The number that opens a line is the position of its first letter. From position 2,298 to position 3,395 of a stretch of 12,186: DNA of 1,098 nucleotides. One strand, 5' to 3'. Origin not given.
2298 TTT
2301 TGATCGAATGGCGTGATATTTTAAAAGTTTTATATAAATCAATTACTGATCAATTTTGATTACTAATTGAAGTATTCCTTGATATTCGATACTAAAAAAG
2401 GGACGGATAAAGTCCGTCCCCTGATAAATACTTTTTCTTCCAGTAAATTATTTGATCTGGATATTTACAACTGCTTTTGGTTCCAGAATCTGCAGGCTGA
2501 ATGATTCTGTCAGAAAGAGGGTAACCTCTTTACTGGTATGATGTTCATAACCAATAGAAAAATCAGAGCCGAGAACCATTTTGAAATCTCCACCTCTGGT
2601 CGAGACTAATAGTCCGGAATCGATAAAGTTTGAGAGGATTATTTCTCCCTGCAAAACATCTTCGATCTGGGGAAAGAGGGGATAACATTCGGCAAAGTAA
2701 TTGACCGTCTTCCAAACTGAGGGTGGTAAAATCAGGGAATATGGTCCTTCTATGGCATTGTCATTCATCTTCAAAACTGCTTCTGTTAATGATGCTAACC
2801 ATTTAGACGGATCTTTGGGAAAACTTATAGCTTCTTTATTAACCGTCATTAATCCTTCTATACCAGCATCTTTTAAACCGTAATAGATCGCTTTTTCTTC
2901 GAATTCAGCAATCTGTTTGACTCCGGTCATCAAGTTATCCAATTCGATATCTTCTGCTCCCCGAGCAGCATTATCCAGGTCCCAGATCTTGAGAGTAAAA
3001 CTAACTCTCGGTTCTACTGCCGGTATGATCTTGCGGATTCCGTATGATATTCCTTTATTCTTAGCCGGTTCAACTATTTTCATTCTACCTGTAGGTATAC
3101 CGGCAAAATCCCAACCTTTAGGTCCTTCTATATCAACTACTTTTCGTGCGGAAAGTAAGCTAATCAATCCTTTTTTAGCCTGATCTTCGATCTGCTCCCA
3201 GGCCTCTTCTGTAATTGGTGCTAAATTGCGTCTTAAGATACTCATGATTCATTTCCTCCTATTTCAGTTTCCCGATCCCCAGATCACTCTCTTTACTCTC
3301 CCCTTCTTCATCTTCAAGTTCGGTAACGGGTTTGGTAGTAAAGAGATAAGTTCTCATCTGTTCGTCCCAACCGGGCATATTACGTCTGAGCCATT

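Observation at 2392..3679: Family-1 encapsulin nanocompartment operon with EncFtn cargo carrying an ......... targeting peptide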

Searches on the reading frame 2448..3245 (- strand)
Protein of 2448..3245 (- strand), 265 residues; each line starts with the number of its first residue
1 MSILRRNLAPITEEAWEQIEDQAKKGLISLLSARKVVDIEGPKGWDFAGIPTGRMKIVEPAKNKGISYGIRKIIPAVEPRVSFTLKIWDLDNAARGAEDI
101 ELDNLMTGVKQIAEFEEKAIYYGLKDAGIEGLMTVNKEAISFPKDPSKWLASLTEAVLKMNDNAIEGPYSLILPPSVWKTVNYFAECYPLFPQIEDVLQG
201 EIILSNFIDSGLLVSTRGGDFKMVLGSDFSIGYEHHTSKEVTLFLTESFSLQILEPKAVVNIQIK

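Call 3: search_protein_families(library=pfam, proteins=[window:2448-3245:-], max_evalue=0.01)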
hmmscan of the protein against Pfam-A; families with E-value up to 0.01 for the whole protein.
window:2448-3245:- (265 aa): 1 family
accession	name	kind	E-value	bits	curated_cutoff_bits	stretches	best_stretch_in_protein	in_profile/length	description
PF04454.18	Linocin_M18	-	1.3e-73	247.9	24.3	1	1-249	1-252/253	Encapsulating protein for peroxidase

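Call 4: search_protein_families(library=ncbifam, proteins=[window:2448-3245:-], max_evalue=0.01)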
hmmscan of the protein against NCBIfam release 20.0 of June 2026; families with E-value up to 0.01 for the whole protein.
window:2448-3245:- (265 aa): 1 family
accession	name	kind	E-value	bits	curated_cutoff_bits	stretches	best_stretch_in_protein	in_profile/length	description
NF041155.2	encap_f1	equivalog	3.1e-76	256.2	100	1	4-261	1-260/261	family 1 encapsulin nanocompartment shell protein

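Call 6: search_solved_structures(query=window:2448-3245:-, show_alignments=1)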
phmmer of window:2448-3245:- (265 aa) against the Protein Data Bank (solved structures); distinct sequences matched with E-value up to 0.001: 36.
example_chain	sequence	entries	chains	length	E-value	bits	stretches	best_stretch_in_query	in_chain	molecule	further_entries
7k5w_A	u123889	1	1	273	5.3e-61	209.2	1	1-262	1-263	Maritimacin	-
3dkt_A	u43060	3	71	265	5.5e-61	209.2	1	1-262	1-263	Maritimacin | Type 1 encapsulin shell protein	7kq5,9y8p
7lik_A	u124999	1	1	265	5.6e-61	209.2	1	1-262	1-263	Maritimacin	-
7lij_A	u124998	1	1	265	5.7e-61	209.1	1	1-262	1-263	Maritimacin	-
7mu1_A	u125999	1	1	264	6.7e-61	208.9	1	1-261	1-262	Maritimacin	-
7lil_A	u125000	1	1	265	2.1e-60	207.3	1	1-262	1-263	Maritimacin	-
7lis_A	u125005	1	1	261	2.5e-59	203.8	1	1-262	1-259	Maritimacin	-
7lim_A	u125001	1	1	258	3.4e-58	200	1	1-262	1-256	Maritimacin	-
7lii_A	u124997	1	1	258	8.6e-58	198.7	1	1-262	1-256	Maritimacin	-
6wkv_A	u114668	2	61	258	1.3e-57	198.1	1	1-262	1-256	Encapsulin | Maritimacin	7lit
7odw_A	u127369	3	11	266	1.2e-49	172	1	1-263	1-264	Linocin_M18 bacteriocin protein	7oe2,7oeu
9ry4_A0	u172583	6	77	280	9.8e-49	169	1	2-262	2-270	Type 1 encapsulin shell protein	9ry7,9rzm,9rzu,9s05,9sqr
9e5e_A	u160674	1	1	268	7.2e-46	159.7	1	2-261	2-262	Bacteriocin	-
8u50_A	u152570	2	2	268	1.9e-44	155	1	2-262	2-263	Klebsiella pneumoniae family 1 encapsulin shell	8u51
7boj_A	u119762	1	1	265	1.6e-42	148.7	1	2-252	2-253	29 kDa antigen Cfp29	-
8v4n_A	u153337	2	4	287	2.1e-11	46.7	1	9-262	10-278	Type 1 encapsulin shell protein EncA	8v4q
9b9i_A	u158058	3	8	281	7.6e-11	44.9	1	9-261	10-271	Type 1 encapsulin shell protein EncA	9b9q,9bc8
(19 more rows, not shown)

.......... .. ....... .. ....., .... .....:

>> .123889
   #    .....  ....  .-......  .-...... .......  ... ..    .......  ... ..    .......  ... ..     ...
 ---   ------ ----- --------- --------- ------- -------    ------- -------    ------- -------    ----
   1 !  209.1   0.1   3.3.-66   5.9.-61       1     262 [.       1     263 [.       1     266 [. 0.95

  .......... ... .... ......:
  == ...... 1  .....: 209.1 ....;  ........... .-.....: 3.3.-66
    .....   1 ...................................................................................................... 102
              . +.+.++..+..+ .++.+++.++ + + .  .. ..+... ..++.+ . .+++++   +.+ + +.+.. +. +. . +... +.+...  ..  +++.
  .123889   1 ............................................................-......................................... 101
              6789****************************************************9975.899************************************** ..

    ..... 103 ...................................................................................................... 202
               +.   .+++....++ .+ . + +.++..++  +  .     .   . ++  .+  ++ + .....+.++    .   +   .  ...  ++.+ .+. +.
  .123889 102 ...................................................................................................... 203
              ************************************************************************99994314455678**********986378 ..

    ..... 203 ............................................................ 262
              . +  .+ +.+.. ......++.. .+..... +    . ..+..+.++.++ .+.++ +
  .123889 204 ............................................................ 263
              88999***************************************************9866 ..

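Call 8: find_encoding_contigs(protein=window:2448-3245:-, flank=10000, max_places=6)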
Protein window:2448-3245:- (265 aa): 2 contigs read that carry it; 2 places shown.
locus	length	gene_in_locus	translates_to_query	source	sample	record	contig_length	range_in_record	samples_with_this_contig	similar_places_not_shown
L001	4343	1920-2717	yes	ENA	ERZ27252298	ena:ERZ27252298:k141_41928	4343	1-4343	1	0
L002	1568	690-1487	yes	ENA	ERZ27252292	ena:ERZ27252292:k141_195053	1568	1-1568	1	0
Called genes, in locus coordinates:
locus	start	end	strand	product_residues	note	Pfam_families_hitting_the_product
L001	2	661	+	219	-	?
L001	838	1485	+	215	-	PF01557:FAA_hydrolase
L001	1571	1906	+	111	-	PF22277:EncFtn-like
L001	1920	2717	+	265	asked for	PF04454:Linocin_M18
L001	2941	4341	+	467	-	?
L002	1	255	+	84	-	?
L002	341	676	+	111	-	PF22277:EncFtn-like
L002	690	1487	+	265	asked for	PF04454:Linocin_M18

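Call 9: find_homologous_proteins(query=window:2448-3245:-)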
Query window:2448-3245:- (265 aa): 406 proteins with E <= 0.001 among 1123 candidates; the best 120 are listed.
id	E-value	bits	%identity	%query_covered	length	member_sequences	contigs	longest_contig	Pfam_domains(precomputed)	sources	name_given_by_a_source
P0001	2.5e-171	586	100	100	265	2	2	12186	PF04454.19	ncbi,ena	-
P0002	1.1e-146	505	82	100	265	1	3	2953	PF04454.19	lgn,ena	-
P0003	4.5e-144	496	82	100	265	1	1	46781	PF04454.19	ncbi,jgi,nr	ncbi:MAG: bacteriocin family protein [Candidatus Cloacimonetes bacterium]|nr:bacteriocin family prot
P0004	5.0e-130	450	73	100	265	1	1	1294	PF04454.19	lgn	-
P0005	2.3e-128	445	71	100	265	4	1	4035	PF04454.19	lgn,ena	-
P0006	2.4e-128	445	72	100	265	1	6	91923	PF04454.19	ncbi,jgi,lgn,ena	jgi:uncharacterized linocin/CFP29 family protein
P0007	4.6e-128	444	72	100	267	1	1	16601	PF04454.19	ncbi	-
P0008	3.1e-127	441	72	100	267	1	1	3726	PF04454.19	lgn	-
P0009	2.1e-126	438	69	100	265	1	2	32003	PF04454.19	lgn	-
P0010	2.6e-94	333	56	99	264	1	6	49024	PF04454.19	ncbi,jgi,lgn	jgi:uncharacterized linocin/CFP29 family protein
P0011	1.9e-89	317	56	98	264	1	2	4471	PF04454.19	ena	-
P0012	1.5e-84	301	54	98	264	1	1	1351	PF04454.19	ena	-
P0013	3.1e-81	290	51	99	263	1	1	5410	PF04454.19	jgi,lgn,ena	-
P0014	2.8e-79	284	48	99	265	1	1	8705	PF04454.19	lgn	-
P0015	8.7e-79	282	50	98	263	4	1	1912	PF04454.19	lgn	-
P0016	1.9e-78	281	52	98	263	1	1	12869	PF05065.20,PF04454.19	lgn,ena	-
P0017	2.9e-78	281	52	98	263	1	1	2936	PF04454.19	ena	-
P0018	3.7e-78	280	50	98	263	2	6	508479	PF04454.19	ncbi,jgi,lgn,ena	jgi:uncharacterized linocin/CFP29 family protein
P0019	4.9e-78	280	50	98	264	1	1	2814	PF04454.19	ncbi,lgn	-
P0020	1.1e-77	279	50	99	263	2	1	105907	PF04454.19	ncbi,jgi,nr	ncbi:MAG: family 1 encapsulin nanocompartment shell protein [Bacteroides sp.]|jgi:uncharacterized li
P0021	1.7e-77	278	50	98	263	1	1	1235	PF04454.19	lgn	-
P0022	4.0e-77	277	49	99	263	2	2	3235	PF04454.19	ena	-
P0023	4.1e-77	277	49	99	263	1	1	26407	PF04454.19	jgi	jgi:uncharacterized linocin/CFP29 family protein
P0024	5.2e-77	277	50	98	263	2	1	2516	PF04454.19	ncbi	-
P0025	6.9e-77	276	51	98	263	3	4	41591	PF05065.20,PF04454.19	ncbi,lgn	ncbi:MAG: family 1 encapsulin nanocompartment shell protein [Bacteroidales bacterium]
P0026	7.1e-77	276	48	99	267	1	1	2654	PF04454.19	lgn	-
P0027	7.9e-77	276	50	98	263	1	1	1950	PF04454.19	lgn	-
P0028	1.2e-76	275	50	98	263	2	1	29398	PF04454.19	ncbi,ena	-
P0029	1.8e-76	275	50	98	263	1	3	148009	PF04454.19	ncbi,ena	-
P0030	2.1e-76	275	48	98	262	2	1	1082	PF04454.19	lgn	-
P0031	2.3e-76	274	51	98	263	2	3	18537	PF04454.19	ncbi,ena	-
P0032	2.6e-76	274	49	99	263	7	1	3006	PF04454.19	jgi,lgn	jgi:uncharacterized linocin/CFP29 family protein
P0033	3.0e-76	274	50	98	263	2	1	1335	PF04454.19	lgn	-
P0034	4.6e-76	273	49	98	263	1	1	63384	PF04454.19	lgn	-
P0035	7.8e-76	273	48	98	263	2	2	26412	PF04454.19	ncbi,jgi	-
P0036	1.0e-75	272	50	98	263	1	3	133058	PF04454.19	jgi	jgi:uncharacterized linocin/CFP29 family protein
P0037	1.3e-75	272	48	99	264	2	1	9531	PF04454.19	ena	-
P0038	1.5e-75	272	49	98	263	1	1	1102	PF04454.19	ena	-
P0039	1.5e-75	272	48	98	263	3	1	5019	PF04454.19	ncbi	-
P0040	1.9e-75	271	46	100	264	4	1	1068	PF04454.19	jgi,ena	-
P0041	2.1e-75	271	49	98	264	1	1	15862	PF04454.19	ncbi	-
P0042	2.1e-75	271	51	98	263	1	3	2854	PF04454.19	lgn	-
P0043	2.6e-75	271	49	98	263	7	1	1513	PF04454.19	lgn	-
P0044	2.8e-75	271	49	99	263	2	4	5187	PF04454.19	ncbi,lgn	-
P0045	3.1e-75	271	49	98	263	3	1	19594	PF04454.19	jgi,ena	-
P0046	3.1e-75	271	50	98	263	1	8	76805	PF04454.19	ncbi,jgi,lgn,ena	-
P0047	3.1e-75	271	50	98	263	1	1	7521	PF04454.19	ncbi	-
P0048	4.2e-75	270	49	98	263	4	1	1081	PF04454.19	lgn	-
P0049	4.8e-75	270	49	98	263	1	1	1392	PF04454.19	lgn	-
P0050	6.4e-75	270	50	98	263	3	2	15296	PF04454.19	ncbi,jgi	-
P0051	9.6e-75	269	47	98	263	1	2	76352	PF05065.20,PF04454.19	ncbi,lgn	-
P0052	1.3e-74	269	49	98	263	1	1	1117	PF04454.19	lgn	-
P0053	1.3e-74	269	48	99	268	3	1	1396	PF04454.19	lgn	-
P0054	1.7e-74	268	49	98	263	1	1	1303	PF04454.19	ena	-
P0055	2.0e-74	268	45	99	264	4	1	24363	PF04454.19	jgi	jgi:uncharacterized linocin/CFP29 family protein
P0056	2.2e-74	268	47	98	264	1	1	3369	PF04454.19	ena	-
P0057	2.2e-74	268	47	99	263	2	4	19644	PF04454.19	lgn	-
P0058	2.4e-74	268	49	98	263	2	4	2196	PF04454.19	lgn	-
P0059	3.0e-74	268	48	98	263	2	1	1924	PF04454.19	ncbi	-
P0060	3.0e-74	267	48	98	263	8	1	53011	PF04454.19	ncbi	-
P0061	3.4e-74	267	48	98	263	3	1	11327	PF04454.19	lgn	-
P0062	3.9e-74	267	48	98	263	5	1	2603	PF04454.19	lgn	-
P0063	4.9e-74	267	48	98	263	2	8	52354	PF04454.19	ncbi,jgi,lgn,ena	-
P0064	5.5e-74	267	48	98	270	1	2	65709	PF04454.19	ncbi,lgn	ncbi:MAG: family 1 encapsulin nanocompartment shell protein [Bacteroidota bacterium]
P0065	5.9e-74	267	48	99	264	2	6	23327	PF04454.19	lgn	-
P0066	6.5e-74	266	48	98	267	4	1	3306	PF04454.19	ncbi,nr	ncbi:MAG TPA: family 1 encapsulin nanocompartment shell protein [Fodinibius sp.]|nr:family 1 encapsu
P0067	6.7e-74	266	47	98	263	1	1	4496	PF04454.19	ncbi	-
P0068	7.1e-74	266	49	98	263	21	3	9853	PF04454.19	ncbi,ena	-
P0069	8.1e-74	266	48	98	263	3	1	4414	PF04454.19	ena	-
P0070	9.3e-74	266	48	98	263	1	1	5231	PF04454.19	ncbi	-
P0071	1.1e-73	266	48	98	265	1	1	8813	PF04454.19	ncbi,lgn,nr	ncbi:bacteriocin family protein [candidate division KSB1 bacterium]|nr:bacteriocin family protein [c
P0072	1.2e-73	266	48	98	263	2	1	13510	PF04454.19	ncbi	-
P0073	1.4e-73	265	48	98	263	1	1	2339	PF04454.19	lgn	-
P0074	1.5e-73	265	47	98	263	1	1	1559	PF04454.19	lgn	-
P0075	1.6e-73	265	47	99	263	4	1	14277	PF04454.19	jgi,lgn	jgi:uncharacterized linocin/CFP29 family protein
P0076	2.1e-73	265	48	98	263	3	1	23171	PF04454.19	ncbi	-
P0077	2.2e-73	265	49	98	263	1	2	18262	PF04454.19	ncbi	ncbi:MAG: family 1 encapsulin nanocompartment shell protein [Bacteroidales bacterium]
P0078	2.7e-73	264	47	99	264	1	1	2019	PF04454.19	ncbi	-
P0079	2.9e-73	264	46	98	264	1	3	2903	PF04454.19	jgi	jgi:uncharacterized linocin/CFP29 family protein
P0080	3.0e-73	264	48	98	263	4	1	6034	PF04454.19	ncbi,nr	ncbi:MAG: bacteriocin [Bacteroidetes bacterium]|nr:MAG: bacteriocin [Bacteroidota bacterium]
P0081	3.0e-73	264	48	98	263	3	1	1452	PF04454.19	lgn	-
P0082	3.7e-73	264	47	98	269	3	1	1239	PF04454.19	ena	-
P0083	3.8e-73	264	46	99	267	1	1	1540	PF04454.19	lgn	-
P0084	3.9e-73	264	49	98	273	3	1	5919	PF04454.19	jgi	jgi:uncharacterized linocin/CFP29 family protein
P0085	3.9e-73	264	46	98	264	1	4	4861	PF04454.19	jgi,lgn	jgi:uncharacterized linocin/CFP29 family protein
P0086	4.1e-73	264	48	99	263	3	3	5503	PF04454.19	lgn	-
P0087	6.1e-73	263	46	98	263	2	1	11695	PF04454.19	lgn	-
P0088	6.3e-73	263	47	98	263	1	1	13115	PF04454.19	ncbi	-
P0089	8.9e-73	263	47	98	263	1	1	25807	PF04454.19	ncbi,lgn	ncbi:MAG: family 1 encapsulin nanocompartment shell protein [Bacteroidota bacterium]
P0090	9.1e-73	263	44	100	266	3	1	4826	PF04454.19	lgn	-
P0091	1.0e-72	262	47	98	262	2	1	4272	PF04454.19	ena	-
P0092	1.0e-72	262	46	98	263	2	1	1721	PF04454.19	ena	-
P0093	1.1e-72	262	46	99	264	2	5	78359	PF04454.19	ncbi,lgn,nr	ncbi:MAG: bacteriocin family protein [Bacteroidales bacterium]|nr:bacteriocin family protein [Bacter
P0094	1.2e-72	262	49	98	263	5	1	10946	PF04454.19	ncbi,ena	-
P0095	1.4e-72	262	46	99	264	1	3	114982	PF04454.19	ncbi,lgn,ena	-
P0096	1.7e-72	262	48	98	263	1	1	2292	PF04454.19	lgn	-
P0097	1.9e-72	262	46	99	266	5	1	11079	PF04454.19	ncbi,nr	ncbi:MAG: bacteriocin [candidate division Zixibacteria bacterium]|nr:bacteriocin [candidate division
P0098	2.0e-72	261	48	98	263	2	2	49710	PF04454.19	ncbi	-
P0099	2.2e-72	261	46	98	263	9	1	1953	PF04454.19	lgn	-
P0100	2.6e-72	261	47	98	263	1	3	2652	PF04454.19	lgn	-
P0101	2.8e-72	261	44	100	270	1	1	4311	PF04454.19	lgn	-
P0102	3.6e-72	261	47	99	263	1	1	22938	PF04454.19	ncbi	-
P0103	4.4e-72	260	47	98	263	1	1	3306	PF04454.19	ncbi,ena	-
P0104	4.8e-72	260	48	98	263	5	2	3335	PF04454.19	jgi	jgi:uncharacterized linocin/CFP29 family protein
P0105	5.3e-72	260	48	98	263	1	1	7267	PF04454.19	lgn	-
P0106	6.1e-72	260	47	99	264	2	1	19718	PF04454.19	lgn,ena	-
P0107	6.2e-72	260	48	100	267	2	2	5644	PF04454.19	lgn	-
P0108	6.2e-72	260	46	98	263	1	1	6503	PF04454.19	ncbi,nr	ncbi:bacteriocin [candidate division KSB1 bacterium]|nr:bacteriocin [candidate division KSB1 bacteri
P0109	6.8e-72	260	48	98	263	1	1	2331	PF04454.19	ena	-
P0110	6.9e-72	260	45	98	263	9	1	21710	PF04454.19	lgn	-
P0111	6.9e-72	260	47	98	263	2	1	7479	PF04454.19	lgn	-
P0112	8.7e-72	259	45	99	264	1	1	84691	PF04454.19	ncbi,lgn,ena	-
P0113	8.9e-72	259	47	98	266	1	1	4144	PF04454.19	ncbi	-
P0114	1.2e-71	259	46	99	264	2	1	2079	PF04454.19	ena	-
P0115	1.3e-71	259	48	98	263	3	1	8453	PF04454.19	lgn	-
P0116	1.5e-71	259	49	98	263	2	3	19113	PF04454.19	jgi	jgi:uncharacterized linocin/CFP29 family protein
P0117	1.5e-71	259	47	98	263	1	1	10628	PF04454.19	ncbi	-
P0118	1.6e-71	259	44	99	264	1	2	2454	PF04454.19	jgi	jgi:uncharacterized linocin/CFP29 family protein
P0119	2.0e-71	258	46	99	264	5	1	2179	PF04454.19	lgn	-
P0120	2.3e-71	258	46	98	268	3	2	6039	PF04454.19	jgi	jgi:uncharacterized linocin/CFP29 family protein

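Call 10: find_related_loci(query=window:2448-3245:-, collection=genome_contigs, flank=8000)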
Query window:2448-3245:- (265 aa) in genome_contigs; peptide patterns used: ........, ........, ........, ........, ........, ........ (x = any residue, [..] = any of these).
74 stretches matched a pattern; 6 encode a relative of the query (tblastn E <= 1e-3); 6 distinct loci.
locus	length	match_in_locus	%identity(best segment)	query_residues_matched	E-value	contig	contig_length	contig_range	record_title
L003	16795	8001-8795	72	1-265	2e-135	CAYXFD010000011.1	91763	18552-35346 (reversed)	MAG TPA_asm: uncultured Candidatus Cloacimonadota bacterium isolate SRP241326_co2_328 genome assembly, contig: NODE_404_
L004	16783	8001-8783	43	1-260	4e-64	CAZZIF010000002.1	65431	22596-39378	MAG TPA_asm: uncultured bacterium isolate SRP332253_co2_114 genome assembly, contig: NODE_342_length_65431_cov_5.667477,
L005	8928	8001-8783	43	1-260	2e-63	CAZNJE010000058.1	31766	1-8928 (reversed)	MAG TPA_asm: uncultured bacterium isolate SRP141376_co4_8 genome assembly, contig: NODE_2541_length_31766_cov_8.253161,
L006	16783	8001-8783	35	1-260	6e-38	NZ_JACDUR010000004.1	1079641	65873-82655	Nonomuraea soli strain DSM 45533 Ga0415313_04, whole genome shotgun sequence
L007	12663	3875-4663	32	1-262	4e-36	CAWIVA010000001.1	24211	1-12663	MAG: uncultured Acidobacteriaceae bacterium isolate MFD01223.bin.2.37 genome assembly, contig: contig_100035, whole geno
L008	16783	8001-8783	37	1-260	4e-54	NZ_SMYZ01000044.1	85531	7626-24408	Mesorhizobium norvegicum strain 10.2.2 10-2-2_contig_45, whole genome shotgun sequence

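Call 12: find_encoding_contigs(protein=P0003, flank=10000, max_places=2)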
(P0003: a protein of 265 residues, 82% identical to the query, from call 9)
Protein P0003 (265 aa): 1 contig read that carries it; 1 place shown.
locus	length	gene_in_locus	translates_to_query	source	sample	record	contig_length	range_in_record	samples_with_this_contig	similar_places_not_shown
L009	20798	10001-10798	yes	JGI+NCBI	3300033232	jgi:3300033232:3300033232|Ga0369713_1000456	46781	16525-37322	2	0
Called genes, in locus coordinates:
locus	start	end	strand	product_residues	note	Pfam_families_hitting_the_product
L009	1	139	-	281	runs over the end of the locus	PF02811:PHP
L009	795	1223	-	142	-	-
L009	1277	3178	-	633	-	PF00324:AA_permease, PF13520:AA_permease_2, PF00359:PTS_EIIA_2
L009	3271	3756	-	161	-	-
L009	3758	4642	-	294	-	PF00892:EamA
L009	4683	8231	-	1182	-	PF01839:FG-GAP (faint), PF13517:FG-GAP_3, PF13860:FlgD_ig (faint), PF18370:RGI_lyase (faint), PF25523:Ig_RIMBP2 (faint), PF18962:Por_Secre_tail (weak)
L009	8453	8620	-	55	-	-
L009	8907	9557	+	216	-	PF01557:FAA_hydrolase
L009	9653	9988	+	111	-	PF22277:EncFtn-like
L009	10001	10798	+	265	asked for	PF04454:Linocin_M18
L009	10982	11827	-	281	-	PF01976:DUF116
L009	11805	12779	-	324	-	PF00551:Formyl_trans_N, PF02911:Formyl_trans_C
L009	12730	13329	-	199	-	PF01327:Pep_deformylase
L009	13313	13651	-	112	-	PF02699:YajC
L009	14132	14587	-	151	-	PF04608:PgpA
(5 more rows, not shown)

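Call 13: find_encoding_contigs(protein=P0006, flank=10000, max_places=2)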
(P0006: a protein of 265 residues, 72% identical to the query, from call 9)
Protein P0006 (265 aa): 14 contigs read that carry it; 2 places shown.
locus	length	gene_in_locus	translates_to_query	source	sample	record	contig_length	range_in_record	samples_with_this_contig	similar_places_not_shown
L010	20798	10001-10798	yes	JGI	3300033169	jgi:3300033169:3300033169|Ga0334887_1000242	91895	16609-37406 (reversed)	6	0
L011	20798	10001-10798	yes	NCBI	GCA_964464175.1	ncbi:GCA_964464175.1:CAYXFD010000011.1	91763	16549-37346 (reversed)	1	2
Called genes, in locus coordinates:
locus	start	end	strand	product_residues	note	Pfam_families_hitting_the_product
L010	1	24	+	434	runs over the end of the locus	PF13439:Glyco_transf_4 (weak), PF13579:Glyco_trans_4_4 (weak)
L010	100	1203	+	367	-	PF00149:Metallophos, PF12850:Metallophos_2 (weak)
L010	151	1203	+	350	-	PF00149:Metallophos, PF12850:Metallophos_2 (weak)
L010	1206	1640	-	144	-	-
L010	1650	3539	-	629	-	PF00324:AA_permease, PF13520:AA_permease_2, PF00359:PTS_EIIA_2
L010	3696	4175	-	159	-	PF08327:AHSA1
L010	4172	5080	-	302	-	PF00892:EamA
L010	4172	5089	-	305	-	PF00892:EamA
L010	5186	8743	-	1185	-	PF01839:FG-GAP (faint), PF13517:FG-GAP_3, PF00041:fn3 (faint), PF18370:RGI_lyase (faint), PF25523:Ig_RIMBP2 (faint), PF13860:FlgD_ig, PF18962:Por_Secre_tail (weak)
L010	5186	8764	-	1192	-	PF01839:FG-GAP (faint), PF13517:FG-GAP_3, PF00041:fn3 (faint), PF18370:RGI_lyase (faint), PF25523:Ig_RIMBP2 (faint), PF13860:FlgD_ig, PF18962:Por_Secre_tail (weak)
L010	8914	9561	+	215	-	PF01557:FAA_hydrolase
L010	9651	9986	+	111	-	PF22277:EncFtn-like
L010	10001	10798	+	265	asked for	PF04454:Linocin_M18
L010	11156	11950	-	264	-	PF01976:DUF116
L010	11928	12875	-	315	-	PF00551:Formyl_trans_N, PF02911:Formyl_trans_C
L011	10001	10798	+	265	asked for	PF04454:Linocin_M18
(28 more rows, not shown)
